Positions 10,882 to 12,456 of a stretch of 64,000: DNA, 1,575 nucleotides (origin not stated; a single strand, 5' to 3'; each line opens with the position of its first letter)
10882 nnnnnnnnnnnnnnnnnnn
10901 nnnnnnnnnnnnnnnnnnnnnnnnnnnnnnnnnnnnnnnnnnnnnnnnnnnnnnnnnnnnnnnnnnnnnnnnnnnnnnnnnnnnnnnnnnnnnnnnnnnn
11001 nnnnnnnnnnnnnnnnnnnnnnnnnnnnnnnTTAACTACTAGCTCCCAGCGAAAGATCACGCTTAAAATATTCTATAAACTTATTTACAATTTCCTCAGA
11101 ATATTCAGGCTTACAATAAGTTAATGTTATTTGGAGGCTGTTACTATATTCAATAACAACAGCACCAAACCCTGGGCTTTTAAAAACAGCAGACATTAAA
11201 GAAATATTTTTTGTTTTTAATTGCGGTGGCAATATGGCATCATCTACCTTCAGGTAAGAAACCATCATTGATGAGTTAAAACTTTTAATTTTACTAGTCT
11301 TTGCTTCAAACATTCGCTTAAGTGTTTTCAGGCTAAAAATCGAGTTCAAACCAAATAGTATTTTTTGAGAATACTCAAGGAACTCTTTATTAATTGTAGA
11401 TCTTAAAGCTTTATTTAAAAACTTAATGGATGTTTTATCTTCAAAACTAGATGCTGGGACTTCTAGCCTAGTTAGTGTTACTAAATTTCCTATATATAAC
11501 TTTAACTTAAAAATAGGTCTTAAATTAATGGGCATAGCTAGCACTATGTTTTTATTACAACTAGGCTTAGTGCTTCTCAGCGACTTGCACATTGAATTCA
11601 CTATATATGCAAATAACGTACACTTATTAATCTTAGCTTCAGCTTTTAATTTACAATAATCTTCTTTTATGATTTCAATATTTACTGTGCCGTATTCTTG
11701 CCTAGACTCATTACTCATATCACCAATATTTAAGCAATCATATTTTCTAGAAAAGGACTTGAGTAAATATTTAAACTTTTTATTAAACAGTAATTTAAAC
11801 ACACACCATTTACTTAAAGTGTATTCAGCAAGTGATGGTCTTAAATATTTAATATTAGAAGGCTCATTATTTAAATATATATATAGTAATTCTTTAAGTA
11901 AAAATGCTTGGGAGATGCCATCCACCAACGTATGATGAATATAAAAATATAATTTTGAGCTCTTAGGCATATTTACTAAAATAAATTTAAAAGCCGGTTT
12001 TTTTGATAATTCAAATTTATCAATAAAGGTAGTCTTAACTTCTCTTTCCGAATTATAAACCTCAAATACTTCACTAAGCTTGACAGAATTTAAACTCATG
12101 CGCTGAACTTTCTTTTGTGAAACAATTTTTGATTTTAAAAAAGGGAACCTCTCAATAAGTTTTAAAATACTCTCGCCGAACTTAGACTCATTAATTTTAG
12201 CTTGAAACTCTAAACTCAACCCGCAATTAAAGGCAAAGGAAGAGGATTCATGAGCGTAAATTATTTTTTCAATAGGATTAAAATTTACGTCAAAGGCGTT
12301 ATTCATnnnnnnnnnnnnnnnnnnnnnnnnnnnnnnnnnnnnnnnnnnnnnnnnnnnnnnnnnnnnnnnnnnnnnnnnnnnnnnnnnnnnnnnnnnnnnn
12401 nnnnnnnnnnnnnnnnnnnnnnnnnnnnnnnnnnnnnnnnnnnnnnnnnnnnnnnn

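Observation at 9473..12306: GH3 adenylase directly coupled to a free-standing condensation domain with no carrier protein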

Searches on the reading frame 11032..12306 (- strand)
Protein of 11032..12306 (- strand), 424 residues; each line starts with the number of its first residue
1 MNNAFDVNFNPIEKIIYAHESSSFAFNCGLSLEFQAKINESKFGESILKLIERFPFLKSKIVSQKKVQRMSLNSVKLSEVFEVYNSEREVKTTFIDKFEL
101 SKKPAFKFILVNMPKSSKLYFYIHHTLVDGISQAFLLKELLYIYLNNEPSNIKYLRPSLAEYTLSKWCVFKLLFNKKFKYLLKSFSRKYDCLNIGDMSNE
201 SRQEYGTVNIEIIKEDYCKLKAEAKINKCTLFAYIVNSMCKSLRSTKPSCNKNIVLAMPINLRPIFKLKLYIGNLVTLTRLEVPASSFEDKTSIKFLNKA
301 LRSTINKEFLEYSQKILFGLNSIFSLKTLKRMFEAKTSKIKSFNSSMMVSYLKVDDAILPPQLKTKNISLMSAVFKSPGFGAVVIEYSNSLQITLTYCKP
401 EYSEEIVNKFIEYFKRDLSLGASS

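Call 5: search_protein_families(library=pfam, proteins=[window:11032-12306:-], max_evalue=0.01)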
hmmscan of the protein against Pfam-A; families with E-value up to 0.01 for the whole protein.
window:11032-12306:- (424 aa): 1 family
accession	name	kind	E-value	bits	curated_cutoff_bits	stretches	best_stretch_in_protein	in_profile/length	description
PF00668.25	Condensation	-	1.5e-13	50.7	30.6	1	22-417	23-429/456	Condensation domain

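Call 6: search_protein_families(library=ncbifam, proteins=[window:11032-12306:-], max_evalue=0.01)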
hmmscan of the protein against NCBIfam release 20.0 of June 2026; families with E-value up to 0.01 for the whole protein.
window:11032-12306:- (424 aa): 2 families
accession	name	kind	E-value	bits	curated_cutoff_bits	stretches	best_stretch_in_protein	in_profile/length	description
NF047350.1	aureusi_NRPS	equivalog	1.3e-10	38.9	2500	1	32-193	1023-1181/2373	aureusimine non-ribosomal peptide synthetase AusA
NF004282.0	PRK05691.1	subfamily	8.6e-07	25.3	4090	1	17-279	689-968/4334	non-ribosomal peptide synthase/polyketide synthase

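Call 7: find_homologous_proteins(query=window:11032-12306:-)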
Query window:11032-12306:- (424 aa): 3 proteins with E <= 0.001 among 8000 candidates.
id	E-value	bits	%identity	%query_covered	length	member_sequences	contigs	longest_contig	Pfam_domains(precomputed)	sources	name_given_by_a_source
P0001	9.6e-269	909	100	100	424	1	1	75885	PF00668.26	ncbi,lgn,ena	-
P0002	6.7e-141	488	54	100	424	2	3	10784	PF00668.26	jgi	-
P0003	9.8e-131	455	53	97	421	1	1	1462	PF00668.26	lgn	-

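Call 20: search_solved_structures(query=window:11032-12306:-, max_evalue=0.1, show_alignments=2)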
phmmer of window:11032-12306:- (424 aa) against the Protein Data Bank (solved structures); distinct sequences matched with E-value up to 0.1: 17.
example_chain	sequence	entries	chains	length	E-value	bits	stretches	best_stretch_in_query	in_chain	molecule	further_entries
2jgp_A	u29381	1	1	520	4.2e-06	29.5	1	19-300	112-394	TYROCIDINE SYNTHETASE 3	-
9rde_A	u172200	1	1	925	2e-05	27.2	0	93-223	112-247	Bacitracin synthase 3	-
6mfx_A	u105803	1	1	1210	0.0015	21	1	15-145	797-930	Linear gramicidin synthase subunit A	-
9x29_A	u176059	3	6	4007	0.0018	20.8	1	25-164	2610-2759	PKS-NRPS hybrid synthetase psoA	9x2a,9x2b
9x2c_A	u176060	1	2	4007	0.0019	20.7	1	25-164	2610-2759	PKS-NRPS hybrid synthetase psoA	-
6mfw_A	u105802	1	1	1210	0.002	20.6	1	15-145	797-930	Linear gramicidin synthase subunit A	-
6mfy_A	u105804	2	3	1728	0.0033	19.9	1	15-144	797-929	Linear gramicidin synthase subunit A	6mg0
6mfz_A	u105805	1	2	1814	0.0035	19.9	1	15-144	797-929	Linear gramicidin synthase subunit A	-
9be3_A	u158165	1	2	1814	0.0035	19.9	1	15-144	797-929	Linear gramicidin synthase subunit A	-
9be4_A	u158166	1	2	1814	0.0035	19.9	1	15-144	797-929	Linear gramicidin synthase subunit A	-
9meh_A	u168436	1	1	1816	0.0035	19.8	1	15-144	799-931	Linear gramicidin synthase subunit A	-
4ozs_A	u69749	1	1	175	0.01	18.3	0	122-152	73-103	Alpha solenoid protein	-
9up2_A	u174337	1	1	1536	0.034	16.6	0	98-145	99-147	PvdL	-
9lcp_A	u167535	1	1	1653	0.038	16.4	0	98-145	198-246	PvdL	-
9lco_A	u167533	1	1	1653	0.038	16.4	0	98-145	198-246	PvdL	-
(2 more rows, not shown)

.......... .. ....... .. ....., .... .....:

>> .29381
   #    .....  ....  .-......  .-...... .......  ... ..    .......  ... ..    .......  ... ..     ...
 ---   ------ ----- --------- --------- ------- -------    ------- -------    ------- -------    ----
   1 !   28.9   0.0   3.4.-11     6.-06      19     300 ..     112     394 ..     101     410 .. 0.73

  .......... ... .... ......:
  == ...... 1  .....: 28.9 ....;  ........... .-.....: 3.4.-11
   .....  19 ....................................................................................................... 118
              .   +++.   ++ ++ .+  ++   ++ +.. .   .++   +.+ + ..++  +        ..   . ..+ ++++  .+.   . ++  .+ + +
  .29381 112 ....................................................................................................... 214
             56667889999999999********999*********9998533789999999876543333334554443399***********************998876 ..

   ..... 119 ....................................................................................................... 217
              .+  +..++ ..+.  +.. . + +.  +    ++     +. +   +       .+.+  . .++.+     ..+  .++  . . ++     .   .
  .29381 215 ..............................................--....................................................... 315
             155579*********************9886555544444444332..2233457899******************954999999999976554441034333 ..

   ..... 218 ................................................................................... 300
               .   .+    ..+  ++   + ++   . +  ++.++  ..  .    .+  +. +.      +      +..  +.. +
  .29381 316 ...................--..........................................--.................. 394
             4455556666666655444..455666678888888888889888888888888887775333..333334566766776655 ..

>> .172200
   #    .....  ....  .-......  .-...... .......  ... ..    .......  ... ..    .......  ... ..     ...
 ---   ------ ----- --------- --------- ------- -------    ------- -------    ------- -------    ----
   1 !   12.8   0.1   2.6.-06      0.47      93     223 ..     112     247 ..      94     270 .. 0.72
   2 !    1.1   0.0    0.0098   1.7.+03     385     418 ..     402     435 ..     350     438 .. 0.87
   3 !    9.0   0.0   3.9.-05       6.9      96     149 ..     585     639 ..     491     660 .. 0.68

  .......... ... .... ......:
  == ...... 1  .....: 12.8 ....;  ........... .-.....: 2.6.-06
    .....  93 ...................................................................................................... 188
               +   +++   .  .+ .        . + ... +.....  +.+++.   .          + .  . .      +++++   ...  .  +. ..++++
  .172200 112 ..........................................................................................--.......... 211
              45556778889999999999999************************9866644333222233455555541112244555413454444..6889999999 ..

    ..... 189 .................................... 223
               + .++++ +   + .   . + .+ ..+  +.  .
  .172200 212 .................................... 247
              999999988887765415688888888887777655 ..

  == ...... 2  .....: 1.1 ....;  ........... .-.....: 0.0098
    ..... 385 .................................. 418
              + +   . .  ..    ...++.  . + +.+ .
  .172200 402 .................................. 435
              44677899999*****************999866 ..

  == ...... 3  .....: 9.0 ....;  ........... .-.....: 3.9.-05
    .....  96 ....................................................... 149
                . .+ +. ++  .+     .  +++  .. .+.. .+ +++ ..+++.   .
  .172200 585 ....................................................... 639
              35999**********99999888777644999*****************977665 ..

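Call 22: search_protein_representatives(protein=window:11032-12306:-)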
Query: 424 residues. Proteins with E-value up to 0.001 (for the whole library): 2438; up to 1e-10: 534; up to 1e-30: 16. The best 150 are listed.
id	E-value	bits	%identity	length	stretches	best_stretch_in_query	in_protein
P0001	3.1e-269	908.8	100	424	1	1-424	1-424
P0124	8.8e-58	212.8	33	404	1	6-420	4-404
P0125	3.0e-54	201.1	34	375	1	10-387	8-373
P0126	3.2e-46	174.7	25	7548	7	19-419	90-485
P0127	1.7e-44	169.0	23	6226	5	19-302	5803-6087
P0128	2.3e-41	158.8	22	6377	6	16-314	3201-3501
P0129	2.0e-37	145.8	24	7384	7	19-166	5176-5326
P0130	3.1e-37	145.2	24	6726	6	22-293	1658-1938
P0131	8.6e-36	140.4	23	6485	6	15-277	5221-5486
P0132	2.7e-35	138.7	25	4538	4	24-308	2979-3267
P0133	3.2e-33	131.9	26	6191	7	25-280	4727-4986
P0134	6.1e-33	131.0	25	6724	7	66-298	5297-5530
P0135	2.9e-32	128.8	24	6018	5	22-416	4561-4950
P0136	7.2e-32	127.5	26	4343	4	19-287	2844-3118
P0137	6.4e-31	124.4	24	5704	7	20-285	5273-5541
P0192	1.9e-21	93.2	26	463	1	8-411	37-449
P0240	9.9e-19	84.2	25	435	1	18-400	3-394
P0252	2.2e-18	83.1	25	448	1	8-413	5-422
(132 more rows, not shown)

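Call 26: find_encoding_contigs(protein=P0124, flank=10000, max_places=3)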
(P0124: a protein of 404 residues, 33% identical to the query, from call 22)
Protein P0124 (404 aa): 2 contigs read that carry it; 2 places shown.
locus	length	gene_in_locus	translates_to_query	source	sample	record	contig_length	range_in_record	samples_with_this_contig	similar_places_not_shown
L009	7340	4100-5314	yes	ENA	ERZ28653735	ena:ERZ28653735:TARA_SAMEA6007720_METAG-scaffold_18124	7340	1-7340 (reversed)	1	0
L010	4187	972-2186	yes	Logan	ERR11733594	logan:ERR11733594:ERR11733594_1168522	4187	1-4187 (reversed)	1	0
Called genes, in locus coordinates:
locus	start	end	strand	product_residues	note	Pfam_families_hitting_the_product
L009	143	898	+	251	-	-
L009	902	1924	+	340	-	PF00355:Rieske, PF19298:KshA_C (weak), PF19112:VanA_C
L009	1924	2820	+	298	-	PF00487:FA_desaturase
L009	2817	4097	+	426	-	PF00067:p450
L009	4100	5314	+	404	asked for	-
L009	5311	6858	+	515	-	PF03321:GH3, PF23571:GH3_M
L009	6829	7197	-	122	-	-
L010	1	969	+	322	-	?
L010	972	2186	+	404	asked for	-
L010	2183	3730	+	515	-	PF03321:GH3, PF23571:GH3_M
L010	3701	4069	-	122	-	-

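Call 27: find_encoding_contigs(protein=P0125, flank=10000, max_places=3)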
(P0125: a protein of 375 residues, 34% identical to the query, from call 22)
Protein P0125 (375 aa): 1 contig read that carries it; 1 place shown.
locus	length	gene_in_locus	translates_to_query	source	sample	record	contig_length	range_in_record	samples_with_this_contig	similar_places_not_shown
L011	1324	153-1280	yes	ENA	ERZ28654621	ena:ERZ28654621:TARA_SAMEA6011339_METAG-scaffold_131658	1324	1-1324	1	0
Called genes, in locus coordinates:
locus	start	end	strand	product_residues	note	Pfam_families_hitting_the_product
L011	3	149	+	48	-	?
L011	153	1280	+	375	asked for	-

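Call 51: find_encoding_contigs(protein=P0192, flank=8000, max_places=2)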
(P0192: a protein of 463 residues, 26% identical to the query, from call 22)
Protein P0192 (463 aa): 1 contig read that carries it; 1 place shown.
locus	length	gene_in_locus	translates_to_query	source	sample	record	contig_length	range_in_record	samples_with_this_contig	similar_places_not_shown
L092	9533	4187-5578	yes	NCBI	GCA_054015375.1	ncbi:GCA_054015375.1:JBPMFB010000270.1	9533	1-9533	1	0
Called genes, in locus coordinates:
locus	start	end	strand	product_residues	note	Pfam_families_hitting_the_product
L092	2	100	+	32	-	?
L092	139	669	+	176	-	-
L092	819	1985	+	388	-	PF13173:AAA_14, PF13635:DUF4143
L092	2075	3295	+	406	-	PF13173:AAA_14, PF13635:DUF4143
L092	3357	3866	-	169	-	-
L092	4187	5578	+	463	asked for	PF00668:Condensation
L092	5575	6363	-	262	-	PF01553:Acyltransferase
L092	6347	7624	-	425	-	PF00668:Condensation (weak)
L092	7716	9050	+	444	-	PF00067:p450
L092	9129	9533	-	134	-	?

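Call 52: find_encoding_contigs(protein=P0240, flank=8000, max_places=2)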
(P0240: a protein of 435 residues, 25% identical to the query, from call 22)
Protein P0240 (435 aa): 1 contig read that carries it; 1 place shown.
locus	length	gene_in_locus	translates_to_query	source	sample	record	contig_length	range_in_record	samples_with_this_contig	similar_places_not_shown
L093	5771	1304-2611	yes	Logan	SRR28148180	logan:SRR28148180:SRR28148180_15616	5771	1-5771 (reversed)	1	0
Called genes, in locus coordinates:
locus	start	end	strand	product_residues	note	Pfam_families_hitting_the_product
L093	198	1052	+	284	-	PF00669:Flagellin_N, PF00700:Flagellin_C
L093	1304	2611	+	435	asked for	PF00668:Condensation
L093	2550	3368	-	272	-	-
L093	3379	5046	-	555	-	PF03109:ABC1, PF27536:UbiB_helical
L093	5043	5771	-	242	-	?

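Call 53: find_related_loci(query=A1, collection=metagenome_contigs, flank=10000)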
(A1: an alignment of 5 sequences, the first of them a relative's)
Query A1 (424 aa) in metagenome_contigs; peptide patterns used: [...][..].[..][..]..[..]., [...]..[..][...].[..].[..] (x = any residue, [..] = any of these).
267 stretches matched a pattern; 1 encode a relative of the query (tblastn E <= 1e-3); 1 distinct loci.
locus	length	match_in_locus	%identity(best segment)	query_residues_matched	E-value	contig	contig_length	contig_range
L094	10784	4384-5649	54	3-424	2e-151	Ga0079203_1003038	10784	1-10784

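Call 57: predict_structure(alignment_id=A1)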
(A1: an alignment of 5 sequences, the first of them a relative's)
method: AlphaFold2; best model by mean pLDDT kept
length: 424 residues; sequences in the alignment: 5
mean_pLDDT: 74.7   pTM: 0.74
mean pLDDT of the five models: 74.7, 71.2, 69.0, 66.8, 60.2
residues with pLDDT >= 90: 84; 70-90: 203; 50-70: 91; < 50: 46
segments of 3 or more residues with pLDDT < 50: 1-5, 190-201, 263-277, 338-344, 376-378
pLDDT, mean of each block of 10 residues (from residue 1): 49 70 63 90 94 84 76 88 89 69 87 92 70 77 83 55 75 81 62 41 70 91 92 91 83 73 46 49 88 90 70 72 79 60 59 70 78 56 81 81 85 90 49
secondary structure, 60 per line:
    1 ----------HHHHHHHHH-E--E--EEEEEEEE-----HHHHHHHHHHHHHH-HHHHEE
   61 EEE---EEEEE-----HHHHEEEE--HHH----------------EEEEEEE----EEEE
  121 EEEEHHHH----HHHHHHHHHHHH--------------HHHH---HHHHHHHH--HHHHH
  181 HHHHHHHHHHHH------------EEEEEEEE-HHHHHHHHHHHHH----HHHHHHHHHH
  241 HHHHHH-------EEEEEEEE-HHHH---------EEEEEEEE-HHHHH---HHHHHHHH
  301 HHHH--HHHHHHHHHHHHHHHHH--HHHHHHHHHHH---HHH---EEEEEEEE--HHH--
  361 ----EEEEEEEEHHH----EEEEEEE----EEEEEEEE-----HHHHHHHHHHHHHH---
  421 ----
elements in order: H11-19 E27-34 H40-53 H55-58 E59-63 E67-71 H77-80 E81-84 E106-112 E117-124 H125-128 H133-144 H159-162 H166-173 H176-192 E205-212 H214-226 H231-246 E254-261 H263-266 E276-283 H285-289 H293-304 H307-323 H326-336 E346-353 E365-372 E380-386 E391-398 H404-417

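Call 70: search_solved_structures(query=A1, max_evalue=10, show_alignments=1)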
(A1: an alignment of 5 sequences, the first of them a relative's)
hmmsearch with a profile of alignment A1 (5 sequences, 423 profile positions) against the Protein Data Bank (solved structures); distinct sequences matched with E-value up to 10: 27.
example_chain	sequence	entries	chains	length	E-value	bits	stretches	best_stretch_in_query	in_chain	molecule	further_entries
9rde_A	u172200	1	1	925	2.8e-10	42.6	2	16-146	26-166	Bacitracin synthase 3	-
6mfx_A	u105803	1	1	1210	1.4e-08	37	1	12-147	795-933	Linear gramicidin synthase subunit A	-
6mfw_A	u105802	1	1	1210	2.1e-08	36.5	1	13-147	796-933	Linear gramicidin synthase subunit A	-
6mfy_A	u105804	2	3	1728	3.7e-08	35.6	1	13-147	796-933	Linear gramicidin synthase subunit A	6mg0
6mfz_A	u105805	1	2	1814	4e-08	35.5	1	13-147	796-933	Linear gramicidin synthase subunit A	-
9be3_A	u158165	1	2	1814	4e-08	35.5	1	13-147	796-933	Linear gramicidin synthase subunit A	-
9be4_A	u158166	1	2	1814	4e-08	35.5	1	13-147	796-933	Linear gramicidin synthase subunit A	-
9meh_A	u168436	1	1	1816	4e-08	35.5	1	13-147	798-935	Linear gramicidin synthase subunit A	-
2jgp_A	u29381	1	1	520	1.6e-07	33.6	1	14-275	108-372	TYROCIDINE SYNTHETASE 3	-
9x29_A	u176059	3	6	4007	4e-07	32.2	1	20-243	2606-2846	PKS-NRPS hybrid synthetase psoA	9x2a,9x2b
9x2c_A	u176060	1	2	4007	2e-06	29.9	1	20-243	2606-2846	PKS-NRPS hybrid synthetase psoA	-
8jbr_A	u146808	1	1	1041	2.6e-06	29.5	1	42-144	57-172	McyA protein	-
6ta8_A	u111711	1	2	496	0.001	21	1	10-146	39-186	Tyrocidine synthase 2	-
9up2_A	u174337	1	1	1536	0.0015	20.5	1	94-145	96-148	PvdL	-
9lcp_A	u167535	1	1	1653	0.0016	20.4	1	94-145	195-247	PvdL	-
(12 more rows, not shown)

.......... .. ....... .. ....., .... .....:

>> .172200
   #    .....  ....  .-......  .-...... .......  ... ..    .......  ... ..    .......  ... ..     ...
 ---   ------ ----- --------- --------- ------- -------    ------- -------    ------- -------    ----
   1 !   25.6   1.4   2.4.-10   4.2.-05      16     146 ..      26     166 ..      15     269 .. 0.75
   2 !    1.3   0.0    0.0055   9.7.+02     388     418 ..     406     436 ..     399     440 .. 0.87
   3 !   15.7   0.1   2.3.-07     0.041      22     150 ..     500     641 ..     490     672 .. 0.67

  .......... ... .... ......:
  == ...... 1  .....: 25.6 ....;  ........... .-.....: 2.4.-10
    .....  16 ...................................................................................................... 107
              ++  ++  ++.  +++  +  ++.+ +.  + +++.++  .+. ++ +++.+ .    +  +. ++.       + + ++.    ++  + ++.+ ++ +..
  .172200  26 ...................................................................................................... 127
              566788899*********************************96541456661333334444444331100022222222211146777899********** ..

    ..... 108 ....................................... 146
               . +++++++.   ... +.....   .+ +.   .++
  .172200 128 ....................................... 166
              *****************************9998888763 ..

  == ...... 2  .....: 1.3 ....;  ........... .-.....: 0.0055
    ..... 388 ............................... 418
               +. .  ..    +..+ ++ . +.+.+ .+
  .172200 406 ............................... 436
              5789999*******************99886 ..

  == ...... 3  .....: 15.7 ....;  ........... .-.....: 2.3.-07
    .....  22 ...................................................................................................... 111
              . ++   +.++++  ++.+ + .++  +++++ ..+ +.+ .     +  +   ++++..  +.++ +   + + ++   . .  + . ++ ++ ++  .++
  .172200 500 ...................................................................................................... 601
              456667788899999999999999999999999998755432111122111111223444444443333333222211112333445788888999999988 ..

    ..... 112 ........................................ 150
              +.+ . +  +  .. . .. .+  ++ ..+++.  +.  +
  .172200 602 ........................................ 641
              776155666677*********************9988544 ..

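Call 88: find_encoding_contigs(protein=P0252, flank=8000, max_places=2)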
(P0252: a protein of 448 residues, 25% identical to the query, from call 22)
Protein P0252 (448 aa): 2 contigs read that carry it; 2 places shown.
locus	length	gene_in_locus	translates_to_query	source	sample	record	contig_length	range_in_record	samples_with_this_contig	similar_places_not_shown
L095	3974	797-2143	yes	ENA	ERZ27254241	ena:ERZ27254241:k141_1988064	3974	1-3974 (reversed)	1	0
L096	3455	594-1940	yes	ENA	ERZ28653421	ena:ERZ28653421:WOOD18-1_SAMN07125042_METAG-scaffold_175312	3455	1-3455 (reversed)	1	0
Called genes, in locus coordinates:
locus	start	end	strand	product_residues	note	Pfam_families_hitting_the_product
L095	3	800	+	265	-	?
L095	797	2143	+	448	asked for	PF00668:Condensation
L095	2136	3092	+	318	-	PF00487:FA_desaturase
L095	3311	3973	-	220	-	?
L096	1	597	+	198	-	?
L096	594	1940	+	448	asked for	PF00668:Condensation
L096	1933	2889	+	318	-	PF00487:FA_desaturase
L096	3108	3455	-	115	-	?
